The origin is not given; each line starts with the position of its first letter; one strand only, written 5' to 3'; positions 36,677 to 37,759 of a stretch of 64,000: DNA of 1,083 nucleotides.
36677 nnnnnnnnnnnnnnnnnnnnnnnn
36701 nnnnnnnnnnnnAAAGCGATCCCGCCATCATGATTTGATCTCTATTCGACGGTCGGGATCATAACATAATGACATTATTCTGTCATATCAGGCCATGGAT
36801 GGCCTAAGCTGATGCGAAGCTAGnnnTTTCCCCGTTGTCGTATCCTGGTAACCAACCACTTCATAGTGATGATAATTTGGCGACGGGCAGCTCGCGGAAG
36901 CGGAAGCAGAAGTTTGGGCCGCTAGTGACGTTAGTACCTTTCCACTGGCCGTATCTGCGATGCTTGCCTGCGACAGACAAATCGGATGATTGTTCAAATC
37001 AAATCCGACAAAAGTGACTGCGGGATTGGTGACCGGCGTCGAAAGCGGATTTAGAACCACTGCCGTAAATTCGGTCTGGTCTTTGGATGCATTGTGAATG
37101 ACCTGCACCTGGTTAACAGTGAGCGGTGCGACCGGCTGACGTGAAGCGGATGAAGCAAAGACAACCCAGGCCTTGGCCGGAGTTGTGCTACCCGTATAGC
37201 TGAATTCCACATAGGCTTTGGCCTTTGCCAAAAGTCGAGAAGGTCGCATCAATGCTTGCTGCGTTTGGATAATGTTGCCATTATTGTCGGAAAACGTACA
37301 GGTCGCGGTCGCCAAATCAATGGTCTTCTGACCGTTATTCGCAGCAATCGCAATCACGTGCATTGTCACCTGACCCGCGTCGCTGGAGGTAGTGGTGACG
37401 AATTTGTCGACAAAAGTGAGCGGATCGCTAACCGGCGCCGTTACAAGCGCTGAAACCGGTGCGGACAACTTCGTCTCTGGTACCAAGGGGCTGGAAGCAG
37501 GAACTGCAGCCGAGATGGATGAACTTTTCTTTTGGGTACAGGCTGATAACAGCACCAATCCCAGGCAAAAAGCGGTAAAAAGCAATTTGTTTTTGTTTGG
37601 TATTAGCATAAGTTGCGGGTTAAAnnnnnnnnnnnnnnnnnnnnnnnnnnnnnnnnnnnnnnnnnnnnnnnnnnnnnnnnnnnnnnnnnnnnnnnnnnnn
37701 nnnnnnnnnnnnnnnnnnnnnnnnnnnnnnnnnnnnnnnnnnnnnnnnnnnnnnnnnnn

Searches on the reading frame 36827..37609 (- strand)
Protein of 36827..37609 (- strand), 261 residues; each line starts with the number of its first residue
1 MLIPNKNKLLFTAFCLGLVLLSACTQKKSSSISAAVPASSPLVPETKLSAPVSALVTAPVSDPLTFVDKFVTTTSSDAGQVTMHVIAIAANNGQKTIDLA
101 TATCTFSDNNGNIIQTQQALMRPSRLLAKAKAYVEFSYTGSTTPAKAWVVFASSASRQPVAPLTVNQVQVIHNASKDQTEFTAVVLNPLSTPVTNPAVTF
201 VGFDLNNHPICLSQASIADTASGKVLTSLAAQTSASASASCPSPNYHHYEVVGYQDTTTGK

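Call 34: search_protein_families(library=pfam, proteins=[window:36827-37609:-], max_evalue=0.01)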
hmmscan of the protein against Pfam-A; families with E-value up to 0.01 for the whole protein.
window:36827-37609:- (261 aa): 1 family
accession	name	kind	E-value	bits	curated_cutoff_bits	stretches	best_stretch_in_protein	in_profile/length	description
PF19092.6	DUF5780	-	0.0056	17.3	28.2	0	184-217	5-38/109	Family of unknown function (DUF5780)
